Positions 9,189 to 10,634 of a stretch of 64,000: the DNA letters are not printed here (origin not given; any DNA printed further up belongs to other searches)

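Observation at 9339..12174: SIR2-like NADase plus HerA-like ATPase two-gene module: a candidate abortive-infection antiphage system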

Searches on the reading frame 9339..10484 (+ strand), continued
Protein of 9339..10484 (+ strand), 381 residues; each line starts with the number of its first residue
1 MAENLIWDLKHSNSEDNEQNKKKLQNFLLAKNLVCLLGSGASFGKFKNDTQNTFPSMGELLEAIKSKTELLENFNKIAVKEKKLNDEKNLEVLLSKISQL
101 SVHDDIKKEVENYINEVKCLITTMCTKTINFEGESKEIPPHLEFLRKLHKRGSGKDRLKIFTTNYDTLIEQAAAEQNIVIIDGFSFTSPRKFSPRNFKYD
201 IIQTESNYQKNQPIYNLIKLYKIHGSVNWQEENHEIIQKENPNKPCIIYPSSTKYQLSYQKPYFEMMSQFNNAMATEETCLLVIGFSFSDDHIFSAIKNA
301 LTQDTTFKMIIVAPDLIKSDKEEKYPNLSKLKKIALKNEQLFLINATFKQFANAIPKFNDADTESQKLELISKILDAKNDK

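Call 52: fold_search(model_id=the predicted structure, library=pdb)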
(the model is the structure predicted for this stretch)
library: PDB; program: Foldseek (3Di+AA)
matches with E <= 10: 793; with E <= 0.001: 81
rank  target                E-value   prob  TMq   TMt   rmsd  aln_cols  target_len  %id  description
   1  8sub_J                7.1e-21  1.00  0.71  0.68   7.9       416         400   22  E. coli SIR2-HerA complex (dodecamer SIR2 pentamer HerA) (released 2023-12-27)
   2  8sub_F                8.5e-21  1.00  0.71  0.68   7.7       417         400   22  E. coli SIR2-HerA complex (dodecamer SIR2 pentamer HerA) (released 2023-12-27)
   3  8suw_B                1.3e-20  1.00  0.64  0.61   9.1       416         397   23  E. coli SIR2-HerA complex (dodecamer SIR2 bound 4 protomers of HerA) (released 2024-03-27)
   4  8uae_B                1.4e-20  1.00  0.68  0.68   4.9       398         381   22  E. coli Sir2_HerA complex (12:6) with ATPgamaS (released 2023-12-27)
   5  8sub_D                3.0e-20  1.00  0.70  0.67   7.5       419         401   22  E. coli SIR2-HerA complex (dodecamer SIR2 pentamer HerA) (released 2023-12-27)
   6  8sub_B                3.4e-20  1.00  0.69  0.66   7.9       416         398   21  E. coli SIR2-HerA complex (dodecamer SIR2 pentamer HerA) (released 2023-12-27)
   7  8uae_F                3.8e-20  1.00  0.68  0.68   4.8       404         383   22  E. coli Sir2_HerA complex (12:6) with ATPgamaS (released 2023-12-27)
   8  8suw_F                4.0e-20  1.00  0.70  0.67   7.6       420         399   21  E. coli SIR2-HerA complex (dodecamer SIR2 bound 4 protomers of HerA) (released 2024-03-27)
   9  8yhx_J                1.3e-19  1.00  0.62  0.56  10.0       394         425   25  Cryo-EM structure of the trimeric HerA (released 2024-11-06)
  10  8sub_E                2.0e-19  1.00  0.68  0.65   6.2       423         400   22  E. coli SIR2-HerA complex (dodecamer SIR2 pentamer HerA) (released 2023-12-27)
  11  8j4u_G                2.8e-19  1.00  0.71  0.68   6.6       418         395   23  Structure of HerA-Sir2 complex from Escherichia coli Nezha system (released 2024-01-03)
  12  8suw_J                3.0e-19  1.00  0.70  0.67   7.9       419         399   23  E. coli SIR2-HerA complex (dodecamer SIR2 bound 4 protomers of HerA) (released 2024-03-27)
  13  8su9_D                4.2e-19  1.00  0.70  0.67   5.8       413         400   21  E. coli SIR2-HerA complex (hexamer HerA bound with dodecamer Sir2) (released 2024-03-27)
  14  8yhx_R                4.5e-19  1.00  0.69  0.68   6.5       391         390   25  Cryo-EM structure of the trimeric HerA (released 2024-11-06)
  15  8yhx_H                8.0e-19  1.00  0.66  0.59   9.1       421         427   24  Cryo-EM structure of the trimeric HerA (released 2024-11-06)
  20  8wld_J                7.1e-18  1.00  0.62  0.69   6.2       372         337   21  Cryo-EM structure of SIR2/HerA antiphage complex (released 2024-09-11)
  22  8yhx_I                3.0e-17  1.00  0.68  0.61   7.2       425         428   22  Cryo-EM structure of the trimeric HerA (released 2024-11-06)
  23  8wld_H                3.2e-17  1.00  0.64  0.71   5.8       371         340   21  Cryo-EM structure of SIR2/HerA antiphage complex (released 2024-09-11)
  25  8wld_E                1.2e-16  1.00  0.66  0.72   5.8       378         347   20  Cryo-EM structure of SIR2/HerA antiphage complex (released 2024-09-11)
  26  8wld_R                1.6e-16  1.00  0.66  0.72   5.0       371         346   22  Cryo-EM structure of SIR2/HerA antiphage complex (released 2024-09-11)
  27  8w9l_A                2.0e-16  1.00  0.66  0.69   5.1       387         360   20  Cryo-EM structure of PsSIR2 (released 2024-09-11)
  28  8wld_P                2.5e-16  1.00  0.65  0.71   5.0       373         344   22  Cryo-EM structure of SIR2/HerA antiphage complex (released 2024-09-11)
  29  8wld_K                5.9e-16  1.00  0.66  0.74   5.8       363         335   22  Cryo-EM structure of SIR2/HerA antiphage complex (released 2024-09-11)
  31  8yhx_G                6.7e-16  1.00  0.65  0.61   6.7       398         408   24  Cryo-EM structure of the trimeric HerA (released 2024-11-06)
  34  8yhx_Q                1.0e-15  1.00  0.65  0.60   7.1       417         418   23  Cryo-EM structure of the trimeric HerA (released 2024-11-06)
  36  8wld_Q                3.5e-15  1.00  0.64  0.71   5.6       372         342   20  Cryo-EM structure of SIR2/HerA antiphage complex (released 2024-09-11)
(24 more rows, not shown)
